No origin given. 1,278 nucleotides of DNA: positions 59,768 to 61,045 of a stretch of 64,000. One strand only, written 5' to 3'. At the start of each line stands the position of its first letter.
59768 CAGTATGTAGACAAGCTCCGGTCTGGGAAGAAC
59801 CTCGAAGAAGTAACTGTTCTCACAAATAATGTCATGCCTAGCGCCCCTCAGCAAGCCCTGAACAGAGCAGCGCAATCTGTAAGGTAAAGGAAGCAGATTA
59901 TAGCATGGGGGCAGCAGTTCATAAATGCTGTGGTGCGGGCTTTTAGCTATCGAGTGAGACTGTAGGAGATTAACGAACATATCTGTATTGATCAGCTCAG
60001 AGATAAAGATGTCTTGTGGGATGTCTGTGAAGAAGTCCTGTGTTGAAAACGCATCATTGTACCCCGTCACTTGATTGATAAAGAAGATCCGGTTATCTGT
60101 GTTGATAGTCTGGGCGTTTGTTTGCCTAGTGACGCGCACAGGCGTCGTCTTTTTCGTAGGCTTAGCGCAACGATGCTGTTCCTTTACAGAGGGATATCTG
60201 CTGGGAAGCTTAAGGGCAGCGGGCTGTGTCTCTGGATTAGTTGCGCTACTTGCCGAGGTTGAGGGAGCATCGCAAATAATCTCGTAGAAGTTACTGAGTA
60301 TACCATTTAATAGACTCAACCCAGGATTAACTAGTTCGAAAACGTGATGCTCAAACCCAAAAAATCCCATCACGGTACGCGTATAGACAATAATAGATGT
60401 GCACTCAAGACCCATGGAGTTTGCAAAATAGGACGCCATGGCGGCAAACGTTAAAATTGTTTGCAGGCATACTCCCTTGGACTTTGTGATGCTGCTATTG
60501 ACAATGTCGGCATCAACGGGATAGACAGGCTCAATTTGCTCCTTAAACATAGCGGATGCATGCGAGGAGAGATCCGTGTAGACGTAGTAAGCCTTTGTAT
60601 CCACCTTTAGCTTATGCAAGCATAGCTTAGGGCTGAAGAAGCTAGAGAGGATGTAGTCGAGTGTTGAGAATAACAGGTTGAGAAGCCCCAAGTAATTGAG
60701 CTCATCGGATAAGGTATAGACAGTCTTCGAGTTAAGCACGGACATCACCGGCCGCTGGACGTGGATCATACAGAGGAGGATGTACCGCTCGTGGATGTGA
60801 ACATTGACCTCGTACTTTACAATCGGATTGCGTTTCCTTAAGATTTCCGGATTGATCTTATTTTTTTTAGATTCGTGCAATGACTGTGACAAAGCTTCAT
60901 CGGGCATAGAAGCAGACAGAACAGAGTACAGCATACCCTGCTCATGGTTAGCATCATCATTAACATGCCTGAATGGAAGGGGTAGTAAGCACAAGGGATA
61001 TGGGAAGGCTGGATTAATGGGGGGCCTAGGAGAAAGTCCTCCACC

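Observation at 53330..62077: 2915-aa polytopic membrane protein with a 1.5-kb low-complexity core; family not identifiable by eye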

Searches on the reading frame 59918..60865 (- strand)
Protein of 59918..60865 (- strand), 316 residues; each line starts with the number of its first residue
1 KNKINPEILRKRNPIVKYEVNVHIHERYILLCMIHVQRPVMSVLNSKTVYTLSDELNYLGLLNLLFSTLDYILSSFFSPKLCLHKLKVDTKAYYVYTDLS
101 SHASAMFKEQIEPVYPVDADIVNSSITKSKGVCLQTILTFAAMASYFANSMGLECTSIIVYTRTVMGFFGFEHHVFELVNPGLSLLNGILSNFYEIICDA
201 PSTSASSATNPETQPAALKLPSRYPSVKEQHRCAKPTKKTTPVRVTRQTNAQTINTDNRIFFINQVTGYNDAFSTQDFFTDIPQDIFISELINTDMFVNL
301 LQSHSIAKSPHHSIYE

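Call 57: predict_structure(alignment_id=A8)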
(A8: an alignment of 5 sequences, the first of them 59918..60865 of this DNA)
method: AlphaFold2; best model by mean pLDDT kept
length: 316 residues; sequences in the alignment: 5
mean_pLDDT: 51.3   pTM: 0.55
mean pLDDT of the five models: 51.3, 49.6, 36.4, 33.8, 32.6
residues with pLDDT >= 90: 0; 70-90: 79; 50-70: 79; < 50: 158
segments of 3 or more residues with pLDDT < 50: 1-24, 40-49, 113-115, 165-179, 193-256, 277-316
pLDDT, mean of each block of 10 residues (from residue 1): 38 30 52 73 43 71 85 71 72 79 68 53 65 75 77 77 46 37 60 39 25 26 27 27 26 46 57 52 38 33 32 30
secondary structure, 60 per line:
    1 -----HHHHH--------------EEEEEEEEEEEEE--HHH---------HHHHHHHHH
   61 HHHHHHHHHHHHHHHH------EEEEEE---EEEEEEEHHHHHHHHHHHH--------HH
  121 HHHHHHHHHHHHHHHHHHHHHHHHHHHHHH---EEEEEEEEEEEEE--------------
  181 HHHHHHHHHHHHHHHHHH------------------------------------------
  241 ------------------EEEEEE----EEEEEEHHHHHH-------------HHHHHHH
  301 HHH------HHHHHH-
elements in order: H6-10 E25-37 H52-76 E83-88 E92-98 H99-110 H119-150 E154-166 H181-198 E259-264 E269-274 H275-280 H294-303 H310-315

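Call 61: fold_search(model_id=the predicted structure, library=pdb)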
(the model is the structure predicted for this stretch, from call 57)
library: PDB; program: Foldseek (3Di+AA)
matches with E <= 10: 376; with E <= 0.001: 2
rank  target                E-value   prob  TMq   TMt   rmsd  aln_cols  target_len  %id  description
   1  1cjk_A                3.5e-04  1.00  0.26  0.39   9.0       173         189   13  COMPLEX OF GS-ALPHA WITH THE CATALYTIC DOMAINS OF MAMMALIAN ADENYLYL CYCLASE: COMPLEX WITH ADENOSINE 5'-(ALPHA THIO)-T (released 1999-08-31)
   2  1azs_A                5.1e-04  1.00  0.28  0.43   8.5       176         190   13  COMPLEX OF GS-ALPHA WITH THE CATALYTIC DOMAINS OF MAMMALIAN ADENYLYL CYCLASE (released 1998-02-25)
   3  2w01_D                1.6e-03  1.00  0.24  0.36   7.5       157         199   12  Crystal structure of the guanylyl cyclase Cya2 (released 2008-09-30)
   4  8hbe_B                1.9e-03  1.00  0.28  0.17  10.2       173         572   14  Structure of human soluble guanylate cyclase in the inactive state at 3.1 angstrom (released 2023-04-19)
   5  4ni2_B                2.1e-03  1.00  0.31  0.47   7.0       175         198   14  Crystal structure of the heterodimeric catalytic domain of wild-type human soluble guanylate cyclase (released 2014-04-16)
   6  5o5k_A                2.2e-03  0.99  0.21  0.28  11.7       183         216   13  X-ray structure of a bacterial adenylyl cyclase soluble domain (released 2017-11-01)
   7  8hbe_A                2.5e-03  1.00  0.29  0.18  10.7       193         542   12  Structure of human soluble guanylate cyclase in the inactive state at 3.1 angstrom (released 2023-04-19)
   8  8hbf_B                2.7e-03  1.00  0.29  0.17  11.1       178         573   15  Structure of human soluble guanylate cyclase in the NO+Rio state at 3.1 angstrom (released 2023-04-19)
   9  2w01_B                3.0e-03  1.00  0.27  0.40   7.6       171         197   13  Crystal structure of the guanylyl cyclase Cya2 (released 2008-09-30)
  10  5o5l_A                3.4e-03  1.00  0.25  0.33  11.1       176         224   13  X-ray structure of a bacterial adenylyl cyclase soluble domain, solved at cryogenic temperature (released 2017-11-01)
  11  6fht_A                3.6e-03  0.99  0.23  0.12   7.7       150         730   13  Crystal structure of an artificial phytochrome regulated adenylate/guanylate cyclase in its dark adapted Pr form (released 2018-04-18)
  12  2w01_A                3.8e-03  0.99  0.23  0.34   7.8       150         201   13  Crystal structure of the guanylyl cyclase Cya2 (released 2008-09-30)
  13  3uvj_B                4.1e-03  1.00  0.29  0.44   6.1       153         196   14  Crystal structure of the catalytic domain of the heterodimeric human soluble guanylate cyclase 1. (released 2011-12-28)
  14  1azs_B                4.3e-03  1.00  0.28  0.44   6.5       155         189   14  COMPLEX OF GS-ALPHA WITH THE CATALYTIC DOMAINS OF MAMMALIAN ADENYLYL CYCLASE (released 1998-02-25)
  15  1cjt_B                4.3e-03  1.00  0.28  0.44   6.4       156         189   13  COMPLEX OF GS-ALPHA WITH THE CATALYTIC DOMAINS OF MAMMALIAN ADENYLYL CYCLASE: COMPLEX WITH BETA-L-2',3'-DIDEOXYATP, MN (released 1999-08-31)
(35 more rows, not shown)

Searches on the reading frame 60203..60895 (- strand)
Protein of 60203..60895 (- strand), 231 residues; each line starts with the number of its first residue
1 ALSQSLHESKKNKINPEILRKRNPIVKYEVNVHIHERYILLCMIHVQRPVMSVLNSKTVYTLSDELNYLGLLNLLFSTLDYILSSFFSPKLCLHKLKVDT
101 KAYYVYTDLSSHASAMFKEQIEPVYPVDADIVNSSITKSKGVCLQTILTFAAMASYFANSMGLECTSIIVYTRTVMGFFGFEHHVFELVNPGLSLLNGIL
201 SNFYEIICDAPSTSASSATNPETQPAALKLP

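Call 28: search_protein_families(library=pfam, proteins=[window:60203-60895:-], max_evalue=10)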
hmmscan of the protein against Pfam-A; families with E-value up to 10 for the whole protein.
window:60203-60895:- (231 aa): 0 families
